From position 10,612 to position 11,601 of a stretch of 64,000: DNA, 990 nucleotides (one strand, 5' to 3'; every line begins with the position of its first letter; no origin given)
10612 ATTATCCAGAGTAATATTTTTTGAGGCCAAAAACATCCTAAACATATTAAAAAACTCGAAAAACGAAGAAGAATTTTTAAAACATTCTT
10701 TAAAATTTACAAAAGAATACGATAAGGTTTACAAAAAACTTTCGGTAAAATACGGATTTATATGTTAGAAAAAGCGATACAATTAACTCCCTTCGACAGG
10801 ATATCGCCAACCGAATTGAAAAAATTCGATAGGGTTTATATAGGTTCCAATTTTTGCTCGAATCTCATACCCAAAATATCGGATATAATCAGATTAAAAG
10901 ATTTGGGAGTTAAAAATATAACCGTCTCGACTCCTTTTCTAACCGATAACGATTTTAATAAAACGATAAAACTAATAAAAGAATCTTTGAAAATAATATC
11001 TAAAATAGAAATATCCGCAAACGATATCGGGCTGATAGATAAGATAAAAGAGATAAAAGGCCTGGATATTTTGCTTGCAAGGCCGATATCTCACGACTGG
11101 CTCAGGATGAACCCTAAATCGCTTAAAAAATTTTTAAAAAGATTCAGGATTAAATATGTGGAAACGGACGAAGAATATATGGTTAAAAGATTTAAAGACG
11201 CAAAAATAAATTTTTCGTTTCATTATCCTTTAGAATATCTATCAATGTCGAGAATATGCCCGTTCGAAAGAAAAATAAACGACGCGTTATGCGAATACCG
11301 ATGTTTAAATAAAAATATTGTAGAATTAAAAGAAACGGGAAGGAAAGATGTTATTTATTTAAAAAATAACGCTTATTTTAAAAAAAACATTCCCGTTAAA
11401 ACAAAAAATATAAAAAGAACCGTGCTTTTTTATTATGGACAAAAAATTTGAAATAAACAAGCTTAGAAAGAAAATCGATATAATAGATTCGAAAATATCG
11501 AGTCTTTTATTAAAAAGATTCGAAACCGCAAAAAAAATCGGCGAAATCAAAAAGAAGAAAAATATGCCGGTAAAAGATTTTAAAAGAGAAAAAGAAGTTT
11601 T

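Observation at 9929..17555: U32-family Fe-S protein pair heading a single operon with chorismate mutase and all seven shikimate-pathway genes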

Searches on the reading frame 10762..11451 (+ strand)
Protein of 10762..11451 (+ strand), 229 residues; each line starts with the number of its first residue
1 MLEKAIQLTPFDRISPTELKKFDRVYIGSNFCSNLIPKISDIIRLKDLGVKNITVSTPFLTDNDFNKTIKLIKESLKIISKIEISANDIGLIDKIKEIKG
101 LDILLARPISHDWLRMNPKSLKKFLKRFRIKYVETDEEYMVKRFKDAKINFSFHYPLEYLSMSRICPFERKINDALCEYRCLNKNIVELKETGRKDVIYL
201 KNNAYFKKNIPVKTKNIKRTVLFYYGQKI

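Call 3: search_protein_families(library=pfam, proteins=[window:10762-11451:+], max_evalue=0.1)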
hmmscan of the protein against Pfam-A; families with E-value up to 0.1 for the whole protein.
window:10762-11451:+ (229 aa): 0 families

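Call 4: search_protein_families(library=ncbifam, proteins=[window:10762-11451:+], max_evalue=0.1)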
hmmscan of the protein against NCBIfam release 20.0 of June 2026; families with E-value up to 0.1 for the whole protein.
window:10762-11451:+ (229 aa): 2 families
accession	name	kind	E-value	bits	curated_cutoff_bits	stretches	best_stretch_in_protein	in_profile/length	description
NF002459.0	PRK01655.1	subfamily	0.0067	16.4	123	0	68-127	53-116/132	transcriptional regulator Spx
NF001608.0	PRK00398.1-6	equivalog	0.065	13.1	84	0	177-195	2-21/46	DNA-directed RNA polymerase subunit P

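Call 6: find_homologous_proteins(query=window:10762-11451:+)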
Query window:10762-11451:+ (229 aa): 5 proteins with E <= 0.001 among 530 candidates.
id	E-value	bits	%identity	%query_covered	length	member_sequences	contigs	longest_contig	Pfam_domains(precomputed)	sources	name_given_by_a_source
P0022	1.2e-144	497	100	100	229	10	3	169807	-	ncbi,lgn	-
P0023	1.3e-134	465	93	100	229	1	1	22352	-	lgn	-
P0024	3.1e-90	319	62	100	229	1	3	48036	-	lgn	-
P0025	1.4e-88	314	62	100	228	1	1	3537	-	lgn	-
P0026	4.9e-62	227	49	98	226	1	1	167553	-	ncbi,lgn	ncbi:MAG: hypothetical protein K6357_06000 [Elusimicrobiota bacterium]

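Call 22: find_homologous_proteins(query=A2, max_evalue=0.01)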
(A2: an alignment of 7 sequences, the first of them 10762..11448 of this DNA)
Query A2 (7 sequences) (229 aa, profile of the alignment): 17 proteins with E <= 0.01 among 4620 candidates.
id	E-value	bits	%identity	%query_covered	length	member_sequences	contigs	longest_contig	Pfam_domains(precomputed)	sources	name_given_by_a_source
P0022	5.7e-112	391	100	100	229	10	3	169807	-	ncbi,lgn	-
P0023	5.8e-111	388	93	100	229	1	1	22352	-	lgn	-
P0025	8.4e-110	384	62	100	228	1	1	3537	-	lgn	-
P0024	4.9e-108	378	62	100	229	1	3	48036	-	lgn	-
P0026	5.4e-98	345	49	98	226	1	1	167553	-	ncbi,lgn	ncbi:MAG: hypothetical protein K6357_06000 [Elusimicrobiota bacterium]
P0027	1.6e-90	321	43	96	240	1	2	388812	-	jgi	jgi:hypothetical protein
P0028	1.6e-83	298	35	95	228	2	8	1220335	-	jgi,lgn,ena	-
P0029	2.7e-82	294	44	96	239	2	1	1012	-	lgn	-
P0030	2.5e-80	287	42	96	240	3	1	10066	-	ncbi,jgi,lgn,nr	ncbi:MAG: hypothetical protein KKD35_00155 [Elusimicrobia bacterium]|nr:hypothetical protein [Elusim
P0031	3.0e-61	225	39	97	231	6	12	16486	-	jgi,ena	-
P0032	1.7e-43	167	53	58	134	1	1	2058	-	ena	-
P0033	1.2e-42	164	33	96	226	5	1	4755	-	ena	-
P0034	2.0e-42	163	33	96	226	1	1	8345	-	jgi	jgi:hypothetical protein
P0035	3.5e-41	159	33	96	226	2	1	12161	-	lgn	-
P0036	1.6e-23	102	29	96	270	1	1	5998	-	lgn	-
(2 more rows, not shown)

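Call 32: search_protein_representatives(alignment_id=A3)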
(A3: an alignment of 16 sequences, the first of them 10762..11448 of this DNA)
Query: 16 sequences, 228 profile positions. Proteins with E-value up to 0.001 (for the whole library): 1730; up to 1e-10: 1086; up to 1e-30: 119. The best 150 are listed.
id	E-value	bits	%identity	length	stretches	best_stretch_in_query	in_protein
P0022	2.4e-94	331.5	-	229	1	1-227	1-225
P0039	6.3e-74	264.6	-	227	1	2-226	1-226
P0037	6.8e-74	264.5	-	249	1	2-227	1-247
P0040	2.3e-72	259.5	-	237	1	1-226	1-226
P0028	3.0e-70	252.6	-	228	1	8-227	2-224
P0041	1.2e-57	211.4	-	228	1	2-227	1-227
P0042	1.1e-56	208.2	-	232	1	2-224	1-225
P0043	2.1e-56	207.3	-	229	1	2-226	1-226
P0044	8.4e-55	202.1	-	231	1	2-225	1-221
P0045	8.9e-53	195.5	-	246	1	1-225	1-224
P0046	5.7e-52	192.8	-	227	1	2-225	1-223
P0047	1.1e-51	191.8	-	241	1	2-227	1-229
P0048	2.5e-51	190.7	-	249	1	2-226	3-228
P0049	1.3e-50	188.3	-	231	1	2-226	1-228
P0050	4.2e-49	183.4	-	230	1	2-226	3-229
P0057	5.2e-45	170.0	-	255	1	2-226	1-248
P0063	1.1e-41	159.2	-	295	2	117-227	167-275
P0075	1.0e-37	146.2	-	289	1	1-225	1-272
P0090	3.5e-36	141.2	-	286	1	14-225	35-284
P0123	2.8e-32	128.4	-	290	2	2-113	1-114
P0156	1.5e-30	122.8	-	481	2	2-110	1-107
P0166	1.3e-29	119.6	-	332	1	22-225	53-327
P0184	8.4e-29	117.0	-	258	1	2-216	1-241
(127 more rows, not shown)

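Call 34: predict_structure(alignment_id=A3)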
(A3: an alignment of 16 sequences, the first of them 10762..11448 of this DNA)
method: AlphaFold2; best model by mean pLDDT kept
length: 229 residues; sequences in the alignment: 16
mean_pLDDT: 86.3   pTM: 0.85
mean pLDDT of the five models: 86.3, 86.2, 85.8, 85.3, 85.3
residues with pLDDT >= 90: 138; 70-90: 65; 50-70: 12; < 50: 14
segments of 3 or more residues with pLDDT < 50: 170-183
pLDDT, mean of each block of 10 residues (from residue 1): 90 86 94 85 94 92 88 95 95 95 95 91 96 95 90 94 62 45 67 81 86 93 74
secondary structure, 60 per line:
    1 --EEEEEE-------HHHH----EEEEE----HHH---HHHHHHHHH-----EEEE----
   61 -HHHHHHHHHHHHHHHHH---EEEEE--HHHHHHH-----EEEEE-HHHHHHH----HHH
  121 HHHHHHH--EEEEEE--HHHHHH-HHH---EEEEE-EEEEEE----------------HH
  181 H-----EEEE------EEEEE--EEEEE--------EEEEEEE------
elements in order: E3-8 H16-19 E24-28 H39-47 E53-56 H62-78 E82-86 H89-95 E101-105 H107-113 H118-127 E130-135 H138-143 E151-155 E157-162 E187-190 E197-201 E204-208 E217-223

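Call 36: search_protein_families(library=pfam, alignment_id=A4, max_evalue=0.01)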
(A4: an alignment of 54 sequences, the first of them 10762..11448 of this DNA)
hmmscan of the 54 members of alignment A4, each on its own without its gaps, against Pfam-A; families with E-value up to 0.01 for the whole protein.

A. member 1, window:10762-11448:+ (229 aa): 0 families

B. families by the number of members that match (of 54 scanned): 12 families
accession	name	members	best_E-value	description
PF08241.18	Methyltransf_11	1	3.5e-16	Methyltransferase domain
PF13649.12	Methyltransf_25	1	2.4e-15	Methyltransferase domain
PF13847.12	Methyltransf_31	1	3.4e-12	Methyltransferase domain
PF08242.18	Methyltransf_12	1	1.2e-07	Methyltransferase domain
PF13489.12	Methyltransf_23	1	2.5e-07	Methyltransferase domain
PF05724.17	TPMT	1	1.5e-05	Thiopurine S-methyltransferase (TPMT)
PF03848.20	TehB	1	5.8e-05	Tellurite resistance protein TehB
PF20922.3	Anamorsin_N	1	0.00091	Anamorsin, N-terminal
PF24893.1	DUF7743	1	0.0024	Domain of unknown function (DUF7743)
PF05175.20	MTS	1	0.0041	Methyltransferase small domain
PF12322.14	T4_baseplate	1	0.0063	T4 bacteriophage base plate protein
PF07877.16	DUF1661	1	0.0072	Protein of unknown function (DUF1661)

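Call 39: search_protein_families(library=ncbifam, alignment_id=A4, max_evalue=0.01)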
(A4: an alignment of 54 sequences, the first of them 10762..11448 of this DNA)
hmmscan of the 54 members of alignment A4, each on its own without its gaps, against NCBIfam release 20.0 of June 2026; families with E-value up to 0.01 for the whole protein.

A. member 1, window:10762-11448:+ (229 aa): 1 family
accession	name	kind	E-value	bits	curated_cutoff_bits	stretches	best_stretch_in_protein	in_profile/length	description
NF002459.0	PRK01655.1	subfamily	0.0067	16.4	123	0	68-127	53-116/132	transcriptional regulator Spx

B. families by the number of members that match (of 54 scanned): 29 families (the first 25 are shown)
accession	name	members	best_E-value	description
NF045667.1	MTase_DVU1556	1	1.9e-14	DVU_1556 family methyltransferase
NF008300.0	PRK11088.1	1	1e-08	23S rRNA (guanine(745)-N(1))-methyltransferase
NF043040.1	corrin_prot_MT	1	2.2e-08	corrinoid protein-associated methyltransferase CpaM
TIGR01983.1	UbiG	1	3.5e-08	bifunctional 2-polyprenyl-6-hydroxyphenol methylase/3-demethylubiquinol 3-O-methyltransferase UbiG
TIGR02072.1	BioC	1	7e-08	malonyl-ACP O-methyltransferase BioC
NF045825.1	FAmtase_mtf2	1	3.8e-07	fatty-acid O-methyltransferase Mtf2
TIGR02021.1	BchM-ChlM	1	3.8e-07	magnesium protoporphyrin IX methyltransferase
NF008992.0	PRK12335.1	1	7.5e-07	SAM-dependent methyltransferase TehB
NF047649.1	MTase_UXPK_star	1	9.4e-07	methyltransferase/UXPK-star double selenoprotein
NF045823.1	PthPhpthDimycoMt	1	1e-06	phthiotriol/phenolphthiotriol dimycocerosates methyltransferase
NF041536.1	ArsM_DUF2284_UU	1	2e-06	arsenite methyltransferase/DUF2284 domain selenoprotein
NF007610.0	PRK10258.1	1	3.4e-06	malonyl-ACP O-methyltransferase BioC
TIGR01934.1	MenG_MenH_UbiE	1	6.5e-06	ubiquinone/menaquinone biosynthesis methyltransferase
NF008686.0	PRK11705.1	1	1.1e-05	cyclopropane fatty acyl phospholipid synthase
NF041537.1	ArsM_AhpD_UU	1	1.6e-05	arsenite methyltransferase/AhpD domain selenoprotein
NF011991.0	PRK15447.1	1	0.0046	U32 family peptidase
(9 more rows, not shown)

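Call 40: fold_search(model_id=the predicted structure, library=pdb)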
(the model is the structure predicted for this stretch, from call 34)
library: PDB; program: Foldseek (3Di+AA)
matches with E <= 10: 1511; with E <= 0.001: 0
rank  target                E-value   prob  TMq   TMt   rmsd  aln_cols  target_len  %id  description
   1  8eac_B                1.6e-03  1.00  0.45  0.38   4.8       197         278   12  Thermus thermophilus methylenetetrahydrofolate reductase (released 2023-01-18)
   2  7wmz_D                2.1e-03  1.00  0.41  0.34   6.2       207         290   11  Crystal structure of methylenetetrahydrofolate reductase MSMEG_6649 from Mycobacterium smegmatis with NADH (released 2023-01-25)
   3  2ocz                  2.2e-03  1.00  0.44  0.46   5.6       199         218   10  The Structure of a Putative 3-Dehydroquinate Dehydratase from Streptococcus pyogenes. (released 2007-01-23)
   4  3pwg_C                2.9e-03  0.99  0.37  0.22   6.1       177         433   13  Crystal structure of the mutant S29G.P34A of D-Glucarate dehydratase from Escherichia coli complexed with product 5-ke (released 2011-12-28)
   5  4p8u                  2.9e-03  0.97  0.43  0.30  11.1       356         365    9  The crystal structures of YKL-39 in the absence of chitooligosaccharides was solved to resolutions of 2.4 angstrom (released 2014-10-01)
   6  4iqe_A                3.5e-03  1.00  0.42  0.35   5.0       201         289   11  Crystal Structure of Carboxyvinyl-Carboxyphosphonate Phosphorylmutase from Bacillus anthracis str. Ames Ancestor (released 2013-01-23)
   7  5kzd_A                3.5e-03  0.99  0.37  0.31   6.9       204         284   13  N-acetylneuraminate lyase from methicillin-resistant Staphylococcus aureus with bound sialic acid alditol (released 2017-01-11)
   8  5zjm_A                3.5e-03  0.97  0.35  0.30   6.6       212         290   14  Crystal structure of N-acetylneuraminate lyase from Fusobacterium nucleatum (released 2019-01-23)
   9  1f6p_A                3.5e-03  0.89  0.28  0.24   8.5       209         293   11  CRYSTAL STRUCTURE ANALYSIS OF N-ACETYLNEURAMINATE LYASE FROM HAEMOPHILUS INFLUENZAE: CRYSTAL FORM III (released 2000-11-22)
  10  7mcd_A                4.2e-03  1.00  0.47  0.57   3.4       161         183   15  Crystal structure of an AI-designed TIM-barrel F15C (released 2022-01-19)
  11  4bwl_D                4.2e-03  0.99  0.42  0.34   5.7       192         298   11  Structure of the Y137A mutant of E. coli N-acetylneuraminic acid lyase in complex with pyruvate, N-acetyl-D-mannosamin (released 2014-02-19)
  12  1vpx_D                4.4e-03  0.99  0.38  0.40   5.3       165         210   14  Crystal structure of Transaldolase (EC 2.2.1.2) (TM0295) from Thermotoga maritima at 2.40 A resolution (released 2004-12-07)
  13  4mnj                  4.4e-03  0.96  0.43  0.32  10.9       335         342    6  Crystal Structure of GH18 Chitinase from Cycad, Cycas revoluta (released 2014-10-22)
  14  4imc_A                4.4e-03  0.87  0.29  0.25   7.8       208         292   12  Crystal Structure of Pasteurella multocida N-Acetyl-D-Neuraminic acid lyase (released 2013-11-06)
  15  7uek                  4.7e-03  0.99  0.41  0.42   5.3       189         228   16  Crystal structure of a de novo designed ovoid TIM barrel OT3 (released 2023-01-18)
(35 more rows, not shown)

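Call 45: search_solved_structures(query=A4, max_evalue=10, show_alignments=2)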
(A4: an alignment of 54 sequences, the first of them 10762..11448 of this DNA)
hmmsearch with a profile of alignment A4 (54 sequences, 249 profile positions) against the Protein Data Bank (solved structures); distinct sequences matched with E-value up to 10: 1.
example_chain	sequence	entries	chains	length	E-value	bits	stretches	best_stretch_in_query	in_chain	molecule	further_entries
5u4s_A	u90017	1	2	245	1.4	11.1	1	40-109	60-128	Putative short chain dehydrogenase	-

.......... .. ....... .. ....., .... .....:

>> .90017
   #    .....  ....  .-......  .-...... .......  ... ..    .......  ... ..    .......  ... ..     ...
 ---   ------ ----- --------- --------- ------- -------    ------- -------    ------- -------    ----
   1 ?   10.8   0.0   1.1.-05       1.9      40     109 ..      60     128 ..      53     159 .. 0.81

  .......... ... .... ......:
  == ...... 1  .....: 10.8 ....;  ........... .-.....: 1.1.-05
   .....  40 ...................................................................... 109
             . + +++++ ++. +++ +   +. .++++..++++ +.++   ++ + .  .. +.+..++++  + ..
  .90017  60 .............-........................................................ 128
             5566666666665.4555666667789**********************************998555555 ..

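Call 47: list_cluster_members(proteins=[P0039, P0045, P0057, P0063, P0075, P0090, P0123, P0156, P0166, P0184])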
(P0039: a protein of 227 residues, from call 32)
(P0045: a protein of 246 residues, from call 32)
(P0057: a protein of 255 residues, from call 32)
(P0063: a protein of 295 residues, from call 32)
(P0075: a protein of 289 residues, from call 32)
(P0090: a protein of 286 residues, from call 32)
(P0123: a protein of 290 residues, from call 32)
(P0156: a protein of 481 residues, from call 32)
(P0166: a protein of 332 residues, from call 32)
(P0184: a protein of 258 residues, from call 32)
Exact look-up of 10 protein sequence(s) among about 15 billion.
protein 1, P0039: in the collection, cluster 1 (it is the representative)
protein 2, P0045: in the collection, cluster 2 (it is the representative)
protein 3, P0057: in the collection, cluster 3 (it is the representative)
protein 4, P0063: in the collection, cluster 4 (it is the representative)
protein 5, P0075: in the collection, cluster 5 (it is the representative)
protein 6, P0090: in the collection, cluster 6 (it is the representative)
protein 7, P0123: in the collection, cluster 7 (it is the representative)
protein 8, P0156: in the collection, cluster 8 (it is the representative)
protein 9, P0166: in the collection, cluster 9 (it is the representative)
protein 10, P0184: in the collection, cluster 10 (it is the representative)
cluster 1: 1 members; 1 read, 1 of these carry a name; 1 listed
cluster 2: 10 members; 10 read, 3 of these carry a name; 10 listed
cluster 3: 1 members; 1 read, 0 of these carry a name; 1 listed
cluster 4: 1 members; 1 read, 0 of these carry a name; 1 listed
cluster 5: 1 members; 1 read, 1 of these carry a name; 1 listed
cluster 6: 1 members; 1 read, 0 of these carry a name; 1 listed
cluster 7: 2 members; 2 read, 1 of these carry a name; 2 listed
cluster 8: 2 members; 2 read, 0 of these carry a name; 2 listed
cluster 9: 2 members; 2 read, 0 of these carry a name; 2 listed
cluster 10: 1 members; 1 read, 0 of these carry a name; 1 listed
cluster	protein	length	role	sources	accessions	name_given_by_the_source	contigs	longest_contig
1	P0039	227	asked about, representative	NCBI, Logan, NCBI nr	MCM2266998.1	MAG: hypothetical protein NDI60_04405 [Elusimicrobiales bacterium] | hypothetical protein [Elusimicrobiales bacterium]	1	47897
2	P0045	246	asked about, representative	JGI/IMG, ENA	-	-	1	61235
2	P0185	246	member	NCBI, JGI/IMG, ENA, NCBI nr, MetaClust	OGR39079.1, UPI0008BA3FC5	MAG: hypothetical protein A2X29_10240 [Elusimicrobia bacterium GWA2_64_40] | status=active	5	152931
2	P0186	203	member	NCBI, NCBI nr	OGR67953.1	MAG: hypothetical protein A2X30_03165 [Elusimicrobia bacterium GWB2_63_16]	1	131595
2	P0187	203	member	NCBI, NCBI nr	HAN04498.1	MAG TPA: hypothetical protein DCQ25_04440 [Elusimicrobia bacterium] | hypothetical protein [Elusimicrobiota bacterium]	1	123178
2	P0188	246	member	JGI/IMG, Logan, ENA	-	-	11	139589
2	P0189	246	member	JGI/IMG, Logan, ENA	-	-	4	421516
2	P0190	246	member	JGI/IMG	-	-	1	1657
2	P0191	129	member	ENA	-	-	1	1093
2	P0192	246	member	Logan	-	-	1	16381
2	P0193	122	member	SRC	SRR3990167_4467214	-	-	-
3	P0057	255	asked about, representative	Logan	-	-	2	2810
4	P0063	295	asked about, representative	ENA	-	-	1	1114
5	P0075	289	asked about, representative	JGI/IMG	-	hypothetical protein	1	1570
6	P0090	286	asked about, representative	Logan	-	-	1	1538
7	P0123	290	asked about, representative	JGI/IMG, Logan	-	-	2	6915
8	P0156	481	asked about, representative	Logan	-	-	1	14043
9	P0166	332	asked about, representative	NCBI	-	-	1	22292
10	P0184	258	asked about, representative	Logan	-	-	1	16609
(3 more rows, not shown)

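Call 48: find_encoding_contigs(protein=P0156, flank=8000, max_places=2)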
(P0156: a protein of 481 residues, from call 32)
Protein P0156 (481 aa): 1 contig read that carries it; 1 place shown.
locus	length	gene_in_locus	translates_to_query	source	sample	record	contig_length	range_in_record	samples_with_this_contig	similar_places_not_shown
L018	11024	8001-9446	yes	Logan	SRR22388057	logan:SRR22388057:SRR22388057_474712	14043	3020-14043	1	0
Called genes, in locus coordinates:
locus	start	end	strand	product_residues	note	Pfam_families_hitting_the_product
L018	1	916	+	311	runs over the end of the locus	PF04055:Radical_SAM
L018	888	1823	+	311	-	PF04055:Radical_SAM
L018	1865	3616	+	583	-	PF04055:Radical_SAM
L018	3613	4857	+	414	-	PF00266:Aminotran_5, PF00155:Aminotran_1_2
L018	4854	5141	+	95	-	-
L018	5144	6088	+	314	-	PF04055:Radical_SAM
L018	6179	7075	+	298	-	PF04055:Radical_SAM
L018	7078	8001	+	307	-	PF01136:Peptidase_U32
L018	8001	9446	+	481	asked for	PF05724:TPMT (faint), PF13489:Methyltransf_23 (weak), PF08241:Methyltransf_11, PF08242:Methyltransf_12, PF13649:Methyltransf_25, PF13847:Methyltransf_31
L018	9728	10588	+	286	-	PF04055:Radical_SAM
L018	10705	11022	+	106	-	?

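Call 49: find_encoding_contigs(protein=P0166, flank=8000, max_places=1)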
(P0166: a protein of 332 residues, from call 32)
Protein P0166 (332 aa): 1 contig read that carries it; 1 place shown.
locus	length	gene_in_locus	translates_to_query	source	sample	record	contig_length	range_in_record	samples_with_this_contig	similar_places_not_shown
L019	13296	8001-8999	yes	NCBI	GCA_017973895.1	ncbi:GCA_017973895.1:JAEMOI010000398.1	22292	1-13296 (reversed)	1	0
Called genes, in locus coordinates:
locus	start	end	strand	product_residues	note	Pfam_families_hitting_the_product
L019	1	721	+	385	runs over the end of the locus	PF13439:Glyco_transf_4, PF00534:Glycos_transf_1, PF13692:Glyco_trans_1_4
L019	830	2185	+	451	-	PF04055:Radical_SAM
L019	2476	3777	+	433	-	PF13472:Lipase_GDSL_2 (faint)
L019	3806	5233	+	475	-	PF02310:B12-binding, PF04055:Radical_SAM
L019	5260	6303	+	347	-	PF01136:Peptidase_U32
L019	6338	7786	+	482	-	PF02310:B12-binding, PF04055:Radical_SAM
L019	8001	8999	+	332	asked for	-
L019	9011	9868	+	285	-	PF27840:ScmC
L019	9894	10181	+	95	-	PF05402:PqqD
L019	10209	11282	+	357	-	PF04055:Radical_SAM, PF13186:SPASM (weak)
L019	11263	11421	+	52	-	-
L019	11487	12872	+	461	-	PF27533:CapK_C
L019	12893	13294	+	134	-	?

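Call 50: find_encoding_contigs(protein=P0184, flank=8000, max_places=1)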
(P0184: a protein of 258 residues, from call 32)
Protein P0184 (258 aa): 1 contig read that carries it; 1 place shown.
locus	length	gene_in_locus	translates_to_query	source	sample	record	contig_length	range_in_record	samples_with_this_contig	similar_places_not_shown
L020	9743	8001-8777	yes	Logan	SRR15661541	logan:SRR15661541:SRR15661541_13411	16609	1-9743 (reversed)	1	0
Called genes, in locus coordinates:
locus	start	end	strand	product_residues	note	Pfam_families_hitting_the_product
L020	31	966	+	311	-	-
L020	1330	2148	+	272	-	PF04199:Cyclase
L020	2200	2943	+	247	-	PF00550:PP-binding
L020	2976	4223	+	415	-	PF00109:ketoacyl-synt, PF02801:Ketoacyl-synt_C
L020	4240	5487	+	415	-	PF00109:ketoacyl-synt, PF02801:Ketoacyl-synt_C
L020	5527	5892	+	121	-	PF00903:Glyoxalase (faint)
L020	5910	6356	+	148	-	-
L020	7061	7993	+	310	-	PF01136:Peptidase_U32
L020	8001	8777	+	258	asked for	-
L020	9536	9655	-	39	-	-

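Call 51: find_encoding_contigs(protein=P0123, flank=8000, max_places=1)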
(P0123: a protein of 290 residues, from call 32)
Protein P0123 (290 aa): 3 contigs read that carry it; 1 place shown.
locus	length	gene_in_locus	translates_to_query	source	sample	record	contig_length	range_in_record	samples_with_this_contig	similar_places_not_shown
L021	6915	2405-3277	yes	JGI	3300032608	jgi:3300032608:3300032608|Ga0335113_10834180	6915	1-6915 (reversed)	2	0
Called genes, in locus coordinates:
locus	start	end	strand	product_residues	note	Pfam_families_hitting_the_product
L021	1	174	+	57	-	?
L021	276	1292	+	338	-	PF04055:Radical_SAM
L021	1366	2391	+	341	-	PF01136:Peptidase_U32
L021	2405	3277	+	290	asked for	-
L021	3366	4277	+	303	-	PF04055:Radical_SAM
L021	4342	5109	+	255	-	PF13489:Methyltransf_23, PF13847:Methyltransf_31, PF08241:Methyltransf_11, PF08242:Methyltransf_12, PF13649:Methyltransf_25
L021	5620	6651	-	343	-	PF01075:Glyco_transf_9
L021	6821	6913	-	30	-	?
